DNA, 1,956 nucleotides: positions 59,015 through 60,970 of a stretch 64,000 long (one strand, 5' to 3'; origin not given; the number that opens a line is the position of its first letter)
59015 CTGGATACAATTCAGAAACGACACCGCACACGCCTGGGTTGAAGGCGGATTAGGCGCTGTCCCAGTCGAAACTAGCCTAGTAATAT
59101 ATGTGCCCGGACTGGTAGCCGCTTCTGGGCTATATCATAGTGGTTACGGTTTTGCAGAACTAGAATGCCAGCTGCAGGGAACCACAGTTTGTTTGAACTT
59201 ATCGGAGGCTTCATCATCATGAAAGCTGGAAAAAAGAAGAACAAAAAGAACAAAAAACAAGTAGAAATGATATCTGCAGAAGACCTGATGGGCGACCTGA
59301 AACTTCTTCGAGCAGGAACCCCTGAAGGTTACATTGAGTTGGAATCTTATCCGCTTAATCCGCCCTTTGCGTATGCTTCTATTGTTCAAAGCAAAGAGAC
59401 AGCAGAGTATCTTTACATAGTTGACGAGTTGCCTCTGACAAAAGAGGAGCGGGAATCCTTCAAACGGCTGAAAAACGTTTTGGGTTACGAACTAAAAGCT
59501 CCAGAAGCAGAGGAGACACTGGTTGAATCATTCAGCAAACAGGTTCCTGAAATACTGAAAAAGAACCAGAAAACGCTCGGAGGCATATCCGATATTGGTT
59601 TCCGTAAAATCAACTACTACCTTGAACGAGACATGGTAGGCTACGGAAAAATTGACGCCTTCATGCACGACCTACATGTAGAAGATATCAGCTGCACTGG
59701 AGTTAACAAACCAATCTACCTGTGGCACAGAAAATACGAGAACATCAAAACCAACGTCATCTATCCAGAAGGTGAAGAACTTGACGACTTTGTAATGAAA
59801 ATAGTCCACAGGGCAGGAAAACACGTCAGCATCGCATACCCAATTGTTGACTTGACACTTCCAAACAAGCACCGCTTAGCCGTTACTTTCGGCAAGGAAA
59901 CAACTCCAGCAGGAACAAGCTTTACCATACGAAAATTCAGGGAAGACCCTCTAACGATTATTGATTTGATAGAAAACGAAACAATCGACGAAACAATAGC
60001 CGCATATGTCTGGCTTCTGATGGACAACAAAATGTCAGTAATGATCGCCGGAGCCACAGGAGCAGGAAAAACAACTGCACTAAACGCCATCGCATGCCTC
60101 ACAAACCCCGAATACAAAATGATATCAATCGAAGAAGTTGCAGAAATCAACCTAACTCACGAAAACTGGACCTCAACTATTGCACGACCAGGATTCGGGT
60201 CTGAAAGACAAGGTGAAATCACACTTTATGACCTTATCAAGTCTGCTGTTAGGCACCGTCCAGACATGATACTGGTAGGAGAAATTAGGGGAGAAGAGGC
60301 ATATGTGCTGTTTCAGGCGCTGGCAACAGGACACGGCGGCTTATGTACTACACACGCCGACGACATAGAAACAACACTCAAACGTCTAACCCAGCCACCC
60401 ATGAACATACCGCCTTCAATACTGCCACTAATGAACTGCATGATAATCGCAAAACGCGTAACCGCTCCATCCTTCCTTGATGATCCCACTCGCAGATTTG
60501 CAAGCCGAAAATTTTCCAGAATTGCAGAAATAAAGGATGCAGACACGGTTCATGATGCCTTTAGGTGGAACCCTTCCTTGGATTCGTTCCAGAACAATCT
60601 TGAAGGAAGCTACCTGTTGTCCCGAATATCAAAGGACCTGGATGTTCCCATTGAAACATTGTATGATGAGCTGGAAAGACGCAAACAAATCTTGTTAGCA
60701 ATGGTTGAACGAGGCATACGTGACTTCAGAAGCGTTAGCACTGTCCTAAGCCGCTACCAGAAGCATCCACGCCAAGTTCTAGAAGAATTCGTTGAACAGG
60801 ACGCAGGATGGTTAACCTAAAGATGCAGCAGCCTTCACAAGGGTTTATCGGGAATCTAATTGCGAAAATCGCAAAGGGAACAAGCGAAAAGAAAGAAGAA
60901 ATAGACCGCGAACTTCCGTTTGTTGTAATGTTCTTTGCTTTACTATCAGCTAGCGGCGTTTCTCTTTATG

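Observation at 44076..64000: Complete che cluster placed head-to-head with a type IV filament locus that lacks the archaellum-specific and switch components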

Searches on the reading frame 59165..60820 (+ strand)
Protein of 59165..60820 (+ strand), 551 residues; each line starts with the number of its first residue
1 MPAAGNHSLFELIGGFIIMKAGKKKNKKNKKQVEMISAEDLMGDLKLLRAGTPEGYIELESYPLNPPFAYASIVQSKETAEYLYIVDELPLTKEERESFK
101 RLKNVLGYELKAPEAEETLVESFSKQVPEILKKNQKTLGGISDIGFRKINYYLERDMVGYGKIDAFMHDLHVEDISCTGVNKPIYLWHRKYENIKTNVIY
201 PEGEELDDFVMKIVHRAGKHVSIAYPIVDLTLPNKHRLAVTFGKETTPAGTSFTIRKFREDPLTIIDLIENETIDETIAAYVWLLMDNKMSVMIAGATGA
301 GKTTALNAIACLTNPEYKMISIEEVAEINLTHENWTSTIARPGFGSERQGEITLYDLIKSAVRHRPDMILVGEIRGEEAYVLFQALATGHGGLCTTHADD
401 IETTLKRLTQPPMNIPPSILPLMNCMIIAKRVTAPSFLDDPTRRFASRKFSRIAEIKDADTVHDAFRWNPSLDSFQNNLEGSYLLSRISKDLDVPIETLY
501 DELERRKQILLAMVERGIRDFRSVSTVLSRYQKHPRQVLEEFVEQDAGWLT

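Call 5: search_protein_families(library=pfam, max_evalue=0.1, proteins=[window:59165-60820:+])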
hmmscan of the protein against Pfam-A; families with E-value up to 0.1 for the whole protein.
window:59165-60820:+ (551 aa): 17 families
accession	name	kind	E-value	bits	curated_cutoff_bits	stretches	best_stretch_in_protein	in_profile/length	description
PF00437.27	T2SSE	-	3e-34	118.7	24.9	1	220-410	65-257/370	Type II/IV secretion system protein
PF01580.24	FtsK_SpoIIIE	-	0.0014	18.6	24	1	290-310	38-60/221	FtsK/SpoIIIE family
PF25199.1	nSTAND_NTPase5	-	0.0017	18.6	34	1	290-330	42-84/145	Novel STAND NTPase 5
PF00005.33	ABC_tran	-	0.0018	19.3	25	1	291-324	13-46/137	ABC transporter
PF13555.12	AAA_29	-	0.0066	16.6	27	1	289-317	22-50/61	P-loop containing region of AAA domain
PF20720.3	nSTAND3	-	0.0093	16.1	27.2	1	287-331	15-60/155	Novel STAND NTPase 3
PF12775.13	AAA_7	-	0.01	15.8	25.8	1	277-320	20-65/181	P-loop containing dynein motor region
PF13476.12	AAA_23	-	0.011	16.8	27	1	291-311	21-41/201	AAA domain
PF02492.25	cobW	-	0.011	15.8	20.7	0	292-320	3-31/180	CobW/HypB/UreG, nucleotide-binding domain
PF13245.12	AAA_19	-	0.016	15.8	25.1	0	288-317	11-39/134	AAA domain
PF06414.18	Zeta_toxin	-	0.028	14.3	22.3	0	289-314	16-41/199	Zeta toxin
PF04851.21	ResIII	-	0.038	14.3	22.5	0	277-313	15-48/164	Type III restriction enzyme, res subunit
PF13521.12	AAA_28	-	0.042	14.5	27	1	292-328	2-34/164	AAA domain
PF13401.12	AAA_22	-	0.043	14.6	27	0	288-314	4-30/130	AAA domain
PF13604.12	AAA_30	-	0.052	13.7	27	0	284-312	13-41/191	AAA domain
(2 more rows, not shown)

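Call 11: search_protein_families(library=ncbifam, max_evalue=0.1, proteins=[window:59165-60820:+])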
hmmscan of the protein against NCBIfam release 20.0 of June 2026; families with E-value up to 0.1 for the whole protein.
window:59165-60820:+ (551 aa): 48 families (the best 25 are shown)
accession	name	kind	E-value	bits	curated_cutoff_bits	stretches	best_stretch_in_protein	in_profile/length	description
NF058587.1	archaellum_moto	equivalog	8.9e-102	341.5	550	1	87-534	81-520/527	archaellum flagellar ATPase motor FlaI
NF053672.1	bindosome_BasE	exception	2.4e-69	234.4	1000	1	33-532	17-508/512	bindosome assembly system ATPase subunit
TIGR03819.1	heli_sec_ATPase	hypoth_equivalog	8e-46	156.8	373.15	1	137-408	29-297/340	TadA family conjugal transfer-associated ATPase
TIGR02788.1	VirB11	equivalog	4.5e-36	124.4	249.95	2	277-410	132-264/308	P-type DNA transfer ATPase VirB11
TIGR02782.1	TrbB_P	equivalog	4.5e-31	108.2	304.55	1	186-458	34-295/303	P-type conjugative transfer ATPase TrbB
NF010475.0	PRK13900.1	equivalog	5.3e-26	91.5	389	2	275-408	146-279/333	type IV secretion system ATPase VirB11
NF010469.0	PRK13894.1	subfamily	3.2e-24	85.9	508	1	163-409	27-265/320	conjugal transfer ATPase TrbB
NF010407.0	PRK13833.1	subfamily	3.1e-22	79.4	499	1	249-410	104-261/323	conjugal transfer protein TrbB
NF041000.1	ATPase_ComGA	equivalog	5.7e-18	64.9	300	1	290-410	129-244/267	competence type IV pilus ATPase ComGA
NF010425.0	PRK13851.1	equivalog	2.1e-15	56.5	461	1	283-408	156-280/344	type IV secretion system protein VirB11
TIGR02538.1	type_IV_pilB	equivalog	5.3e-15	55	675.65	1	292-432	319-451/564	type IV-A pilus assembly ATPase PilB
NF007755.0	PRK10436.1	equivalog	5.9e-15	54.9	617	1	284-432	214-354/465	type II secretion system protein GspE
TIGR01420.1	pilT_fam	subfamily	1.2e-14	54.4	319.1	1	291-409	124-240/343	PilT/PilU family type 4a pilus ATPase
TIGR02533.1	type_II_gspE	equivalog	1.4e-13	50.4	630.25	1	280-431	234-377/486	type II secretion system ATPase GspE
NF053534.1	T4PilAsmATPsTfpB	equivalog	1.1e-11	43.9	850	1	284-410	331-451/584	type IV pilus assembly ATPase TfpB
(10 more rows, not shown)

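Call 12: find_homologous_proteins(query=window:59219-60820:+, max_evalue=1e-20)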
Query window:59219-60820:+ (533 aa): 4548 proteins with E <= 1e-20 among 8000 candidates; the best 120 are listed.
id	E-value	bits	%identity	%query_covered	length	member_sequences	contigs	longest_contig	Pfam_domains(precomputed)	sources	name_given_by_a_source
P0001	0.0e+0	1080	89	94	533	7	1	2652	PF00437.27,PF23990.2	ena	-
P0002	0.0e+0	1062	86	98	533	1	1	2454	PF00437.27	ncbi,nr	ncbi:type II/IV secretion system ATPase subunit [Candidatus Bathyarchaeota archaeon]|nr:type II/IV s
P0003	0.0e+0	1056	85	100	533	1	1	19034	PF00437.27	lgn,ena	-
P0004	0.0e+0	1054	87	97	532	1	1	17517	PF00437.27,PF23990.2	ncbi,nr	ncbi:MAG: type II/IV secretion system ATPase subunit [Candidatus Bathyarchaeota archaeon]|nr:type II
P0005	0.0e+0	1046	86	97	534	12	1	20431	PF00437.27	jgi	jgi:flagellar protein FlaI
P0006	0.0e+0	1040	84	97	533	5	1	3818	PF00437.27,PF23990.2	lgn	-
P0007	0.0e+0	1040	85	100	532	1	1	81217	PF00437.27,PF23990.2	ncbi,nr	ncbi:MAG: type II/IV secretion system ATPase subunit [Candidatus Bathyarchaeota archaeon]|nr:type II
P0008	0.0e+0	1034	85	97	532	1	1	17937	PF00437.27,PF23990.2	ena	-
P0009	0.0e+0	1018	83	97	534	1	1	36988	PF23989.1,PF00437.27,PF23990.2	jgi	-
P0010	0.0e+0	1016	84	97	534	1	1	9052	PF00437.27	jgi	jgi:flagellar protein FlaI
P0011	0.0e+0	1014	83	98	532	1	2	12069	PF00437.27,PF23990.2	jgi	jgi:flagellar protein FlaI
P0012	1.3e-297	1005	84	97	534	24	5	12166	PF00437.27,PF23990.2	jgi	jgi:flagellar protein FlaI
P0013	3.2e-295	998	82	97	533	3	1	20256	PF00437.27,PF23990.2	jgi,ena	-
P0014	4.3e-294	994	80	98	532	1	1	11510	PF00437.27,PF23990.2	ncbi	-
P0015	1.4e-293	992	82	97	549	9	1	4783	PF00437.27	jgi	jgi:archaeal flagellar protein FlaI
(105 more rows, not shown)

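Call 20: find_related_loci(query=A1, collection=genome_contigs, flank=10000)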
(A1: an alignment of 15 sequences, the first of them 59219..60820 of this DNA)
Query A1 (533 aa) in genome_contigs; peptide patterns used: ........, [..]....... (x = any residue, [..] = any of these).
268 stretches matched a pattern; 147 encode a relative of the query (tblastn E <= 1e-3); the best 80 are kept; 80 distinct loci.
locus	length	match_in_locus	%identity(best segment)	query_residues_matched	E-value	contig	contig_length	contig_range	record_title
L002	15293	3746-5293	87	18-533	0e+0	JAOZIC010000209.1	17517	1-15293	MAG: Candidatus Bathyarchaeota archaeon isolate DYS_4 NODE_5358, whole genome shotgun sequence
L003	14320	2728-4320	85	1-532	0e+0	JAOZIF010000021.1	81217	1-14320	MAG: Candidatus Bathyarchaeum sp. isolate DYS_7 NODE_723, whole genome shotgun sequence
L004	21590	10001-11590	85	1-532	0e+0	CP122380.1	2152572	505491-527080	MAG: Candidatus Bathyarchaeum tardum isolate M17C-01 chromosome, complete genome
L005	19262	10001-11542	84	19-533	0e+0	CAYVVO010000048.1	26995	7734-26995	MAG TPA_asm: uncultured Candidatus Bathyarchaeia archaeon isolate SRP185410_co1_219 genome assembly, contig: k141_83718,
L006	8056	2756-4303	83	17-533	0e+0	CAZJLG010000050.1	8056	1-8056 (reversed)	MAG TPA_asm: uncultured Candidatus Bathyarchaeia archaeon isolate binchicken_co150_774 genome assembly, contig: NODE_235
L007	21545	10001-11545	82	18-533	0e+0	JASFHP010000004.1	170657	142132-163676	MAG: Candidatus Bathyarchaeota archaeon isolate D0608M20metaG_Bin_680 D0608M20metaG_FD_scaffold_6_c1, whole genome shotg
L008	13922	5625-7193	70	4-527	0e+0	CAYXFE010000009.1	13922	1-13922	MAG TPA_asm: uncultured Candidatus Bathyarchaeia archaeon isolate SRP141559_co1_159 genome assembly, contig: NODE_2393_l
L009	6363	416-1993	69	4-531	0e+0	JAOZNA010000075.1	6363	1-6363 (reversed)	MAG: Candidatus Bathyarchaeota archaeon isolate GMC4_bin_42_sub GMC4_22269_length_6363_cov_8.624128, whole genome shotgu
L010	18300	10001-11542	70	14-527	0e+0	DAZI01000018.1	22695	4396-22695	MAG TPA_asm: Candidatus Bathyarchaeota archaeon UBA233 UBA233_contig_964, whole genome shotgun sequence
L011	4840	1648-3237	67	1-531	0e+0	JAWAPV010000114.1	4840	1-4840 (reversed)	MAG: Candidatus Bathyarchaeia archaeon isolate SZTDM-2_201709_bins_164 SZTDM-2_201709_bins_164_scaffold_114, whole genom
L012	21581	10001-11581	67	1-527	0e+0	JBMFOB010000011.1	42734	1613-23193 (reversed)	MAG: Candidatus Bathyarchaeia archaeon isolate KM4338-26 NODE_11_length_42734_cov_10.154090, whole genome shotgun sequen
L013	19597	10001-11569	67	5-527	0e+0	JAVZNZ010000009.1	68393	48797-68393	MAG: Candidatus Bathyarchaeia archaeon isolate DRTY-6_201912_bins_75 DRTY-6_201912_bins_75_scaffold_9, whole genome shot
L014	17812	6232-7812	66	1-527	0e+0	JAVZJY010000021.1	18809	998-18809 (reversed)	MAG: Candidatus Bathyarchaeia archaeon isolate DRTY-6_201907_bins_103 DRTY-6_201907_bins_103_scaffold_21, whole genome s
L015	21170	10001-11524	69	22-531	0e+0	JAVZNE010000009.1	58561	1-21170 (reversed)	MAG: Candidatus Bathyarchaeia archaeon isolate DRTY-6_201912_bins_43 DRTY-6_201912_bins_43_scaffold_9, whole genome shot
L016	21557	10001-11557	67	11-531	0e+0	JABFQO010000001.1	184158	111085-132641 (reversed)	Candidatus Bathyarchaeota archaeon A05DMB-4 NODE_54_length_184158_cov_20.176999, whole genome shotgun sequence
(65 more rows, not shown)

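Call 34: search_protein_families(library=pfam, max_evalue=0.01, proteins=[L004:832-2469:-, L004:2715-3119:-, L004:3165-3572:-, L004:3837-5831:-, L007:4030-6009:-, L007:1844-3310:-, L007:1144-1788:-, L007:3325-3618:-, L005:4045-4389:-, L007:61-1131:+])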
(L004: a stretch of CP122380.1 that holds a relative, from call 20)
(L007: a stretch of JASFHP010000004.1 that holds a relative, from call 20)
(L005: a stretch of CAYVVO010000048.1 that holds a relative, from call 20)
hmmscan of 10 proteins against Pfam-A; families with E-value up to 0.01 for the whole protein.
L004:832-2469:- (545 aa): 1 family
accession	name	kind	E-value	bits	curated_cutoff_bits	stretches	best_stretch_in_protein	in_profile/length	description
PF00118.29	Cpn60_TCP1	-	1.5e-183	611.4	34.3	1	39-530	1-489/490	TCP-1/cpn60 chaperonin family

L004:2715-3119:- (134 aa): 0 families

L004:3165-3572:- (135 aa): 1 family
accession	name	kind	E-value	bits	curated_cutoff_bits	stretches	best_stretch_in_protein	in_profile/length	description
PF03692.20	CxxCxxCC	-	1.2e-14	55.2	23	1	6-96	2-85/85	Putative zinc- or iron-chelating domain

L004:3837-5831:- (664 aa): 5 families
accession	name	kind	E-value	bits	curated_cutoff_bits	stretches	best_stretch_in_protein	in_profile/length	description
PF01584.24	CheW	-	1.2e-25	90.1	23.5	1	533-661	3-136/138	CheW-like domain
PF01627.28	Hpt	-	2.2e-20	73.1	24.6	1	7-97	1-81/84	Hpt domain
PF07194.16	P2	-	1.2e-18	67.4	23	1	172-250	2-80/81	P2 response regulator binding domain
PF02518.31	HATPase_c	-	9.4e-18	65.1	26.4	1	388-525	5-109/111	Histidine kinase-, DNA gyrase B-, and HSP90-like ATPase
PF02895.20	H-kinase_dim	-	2.2e-14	54.1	23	1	280-339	2-68/68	Signal transducing histidine kinase, homodimeric domain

L007:4030-6009:- (659 aa): 2 families
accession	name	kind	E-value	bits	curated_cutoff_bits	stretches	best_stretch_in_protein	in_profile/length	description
PF16640.11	Big_3_5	-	0.0023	18.9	35.5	1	541-626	4-88/88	Bacterial Ig-like domain (group 3)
PF16586.11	DUF5060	-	0.0031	18.2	27.2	0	563-604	24-66/70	Domain of unknown function (DUF5060)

L007:1844-3310:- (488 aa): 1 family
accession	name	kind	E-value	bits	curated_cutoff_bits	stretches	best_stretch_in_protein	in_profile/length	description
PF01425.27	Amidase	-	1.7e-156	522.2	27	1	25-468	1-445/445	Amidase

L007:1144-1788:- (214 aa): 1 family
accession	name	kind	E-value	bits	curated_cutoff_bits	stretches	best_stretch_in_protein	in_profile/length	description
PF09754.15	PAC2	-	2.5e-33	116.2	25.8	1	19-209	1-194/215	PAC2 family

L007:3325-3618:- (97 aa): 1 family
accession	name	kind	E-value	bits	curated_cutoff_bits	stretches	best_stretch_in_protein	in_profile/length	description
PF02686.20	GatC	-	1.5e-23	83.2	23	1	22-92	1-65/66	Glu-tRNAGln amidotransferase C subunit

L005:4045-4389:- (114 aa): 0 families

L007:61-1131:+ (356 aa): 2 families
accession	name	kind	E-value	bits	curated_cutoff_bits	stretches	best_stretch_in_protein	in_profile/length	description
PF02934.20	GatB_N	-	4.1e-55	187.4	23.4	1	1-162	119-277/277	GatB/GatE catalytic domain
PF02637.23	GatB_Yqey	-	7.8e-48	162.6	27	1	201-347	1-148/148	GatB domain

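Call 37: find_homologous_proteins(query=L005:4658-6673:-, max_evalue=1e-30)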
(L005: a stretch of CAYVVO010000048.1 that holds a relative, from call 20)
Query L005:4658-6673:- (671 aa): 7973 proteins with E <= 1e-30 among 8000 candidates; the best 120 are listed.
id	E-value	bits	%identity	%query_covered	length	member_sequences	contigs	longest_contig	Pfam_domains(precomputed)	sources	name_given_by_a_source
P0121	0.0e+0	1447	100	99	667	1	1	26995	PF07194.17,PF02895.21,PF01584.25,PF02518.32,PF01627.29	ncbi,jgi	-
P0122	0.0e+0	1282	88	99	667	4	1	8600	PF07194.17,PF02895.21,PF01584.25,PF02518.32,PF01627.29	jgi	jgi:two-component system chemotaxis sensor kinase CheA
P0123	0.0e+0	1268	88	99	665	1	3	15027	PF07194.17,PF02895.21,PF01584.25,PF02518.32,PF01627.29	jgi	jgi:two-component system chemotaxis sensor kinase CheA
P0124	0.0e+0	1219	84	99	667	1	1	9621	PF07194.17,PF02895.21,PF01584.25,PF02518.32,PF01627.29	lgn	-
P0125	0.0e+0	1209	83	99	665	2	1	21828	PF07194.17,PF02895.21,PF01584.25,PF02518.32,PF01627.29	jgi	jgi:two-component system chemotaxis sensor kinase CheA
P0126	0.0e+0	1198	82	100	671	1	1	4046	PF07194.17,PF02895.21,PF01584.25,PF02518.32,PF01627.29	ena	-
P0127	0.0e+0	1191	82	100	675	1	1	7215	PF07194.17,PF02895.21,PF01584.25,PF02518.32,PF01627.29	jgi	jgi:two-component system chemotaxis sensor kinase CheA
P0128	0.0e+0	1161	81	99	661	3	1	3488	PF07194.17,PF02895.21,PF01584.25,PF02518.32,PF01627.29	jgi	-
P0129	0.0e+0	1156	80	99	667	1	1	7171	PF07194.17,PF02895.21,PF01584.25,PF02518.32,PF01627.29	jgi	jgi:two-component system chemotaxis sensor kinase CheA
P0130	0.0e+0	1154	80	99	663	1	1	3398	PF07194.17,PF02895.21,PF01584.25,PF02518.32,PF01627.29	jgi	jgi:two-component system, chemotaxis family, sensor kinase CheA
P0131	0.0e+0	1121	78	100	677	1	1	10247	PF07194.17,PF02895.21,PF01584.25,PF02518.32,PF01627.29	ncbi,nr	ncbi:MAG: chemotaxis protein CheA [Candidatus Bathyarchaeum sp.]|nr:MAG: chemotaxis protein CheA [Ca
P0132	0.0e+0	1095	77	99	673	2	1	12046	PF07194.17,PF02895.21,PF01584.25,PF02518.32,PF01627.29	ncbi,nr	ncbi:MAG: chemotaxis protein CheA [Candidatus Bathyarchaeota archaeon]|nr:chemotaxis protein CheA [C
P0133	0.0e+0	1088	76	99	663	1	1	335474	PF07194.17,PF02895.21,PF01584.25,PF02518.32,PF01627.29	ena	-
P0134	0.0e+0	1057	73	100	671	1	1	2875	PF07194.17,PF02895.21,PF01584.25,PF02518.32,PF01627.29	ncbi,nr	ncbi:MAG: chemotaxis protein CheA [Candidatus Bathyarchaeota archaeon]|nr:chemotaxis protein CheA [C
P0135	0.0e+0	1056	74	99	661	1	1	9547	PF07194.17,PF02895.21,PF01584.25,PF02518.32,PF01627.29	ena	-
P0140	0.0e+0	1024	71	99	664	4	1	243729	PF07194.17,PF02895.21,PF01584.25,PF02518.32,PF01627.29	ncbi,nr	ncbi:MAG: chemotaxis protein CheA [Candidatus Bathyarchaeota archaeon]|nr:chemotaxis protein CheA [C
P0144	9.4e-257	872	59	99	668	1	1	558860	PF07194.17,PF02895.21,PF01584.25,PF02518.32,PF01627.29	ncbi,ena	-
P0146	3.2e-250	850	59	99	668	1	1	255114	PF07194.17,PF02895.21,PF01584.25,PF02518.32,PF01627.29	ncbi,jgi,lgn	ncbi:MAG: chemotaxis protein CheA [Candidatus Bathyarchaeia archaeon]|jgi:two-component system chemo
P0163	4.3e-231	787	57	98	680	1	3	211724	PF07194.17,PF02895.21,PF01584.25,PF02518.32,PF01627.29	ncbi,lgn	ncbi:MAG: chemotaxis protein CheA [Candidatus Bathyarchaeia archaeon]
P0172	6.9e-226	770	56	99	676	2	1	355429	PF07194.17,PF02895.21,PF01584.25,PF02518.32,PF01627.29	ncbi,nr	ncbi:MAG: chemotaxis protein CheA [Candidatus Bathyarchaeota archaeon]|nr:chemotaxis protein CheA [C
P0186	1.7e-223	762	55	99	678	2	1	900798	PF07194.17,PF02895.21,PF01584.25,PF02518.32,PF01627.29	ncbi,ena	-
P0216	2.6e-219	748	54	99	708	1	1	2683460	PF07194.17,PF02895.21,PF01584.25,PF02518.32,PF01627.29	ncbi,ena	-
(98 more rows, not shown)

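Call 38: find_encoding_contigs(protein=P0133, flank=10000, max_places=1)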
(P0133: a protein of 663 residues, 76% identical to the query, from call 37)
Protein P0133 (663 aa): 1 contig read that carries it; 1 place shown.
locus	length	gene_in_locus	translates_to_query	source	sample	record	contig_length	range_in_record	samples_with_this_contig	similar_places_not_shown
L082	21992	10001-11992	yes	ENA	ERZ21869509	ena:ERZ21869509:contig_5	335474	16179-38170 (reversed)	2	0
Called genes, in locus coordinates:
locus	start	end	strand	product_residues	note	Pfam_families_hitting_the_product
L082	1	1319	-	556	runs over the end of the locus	-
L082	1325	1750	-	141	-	-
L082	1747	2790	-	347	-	-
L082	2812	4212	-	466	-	PF00482:T2SSF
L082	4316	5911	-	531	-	PF00437:T2SSE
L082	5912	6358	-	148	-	-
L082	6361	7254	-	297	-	-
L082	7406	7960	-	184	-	-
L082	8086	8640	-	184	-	-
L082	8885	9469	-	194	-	PF07790:Pilin_N (weak)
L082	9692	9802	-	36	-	-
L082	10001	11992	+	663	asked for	PF01627:Hpt, PF07194:P2, PF02895:H-kinase_dim, PF02518:HATPase_c, PF01584:CheW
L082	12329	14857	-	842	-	PF13360:PQQ_2 (weak)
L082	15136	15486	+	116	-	-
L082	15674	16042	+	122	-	PF00072:Response_reg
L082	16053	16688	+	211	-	PF03975:CheD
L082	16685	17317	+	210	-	PF04509:CheC (weak), PF13690:CheX, PF04509:CheC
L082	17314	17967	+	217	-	PF04509:CheC, PF13690:CheX, PF04509:CheC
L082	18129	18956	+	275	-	PF03705:CheR_N, PF01739:CheR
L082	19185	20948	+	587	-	PF00989:PAS (faint), PF08448:PAS_4, PF13188:PAS_8 (faint), PF13426:PAS_9, PF08448:PAS_4, PF13426:PAS_9, PF00015:MCPsignal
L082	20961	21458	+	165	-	PF01584:CheW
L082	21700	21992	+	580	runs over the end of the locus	PF08448:PAS_4 (weak), PF13596:PAS_10 (faint), PF24820:Diguanyl_cycl_sensor (faint), PF13426:PAS_9, PF00989:PAS (weak), PF08448:PAS_4, PF13426:PAS_9, PF00015:MCPsignal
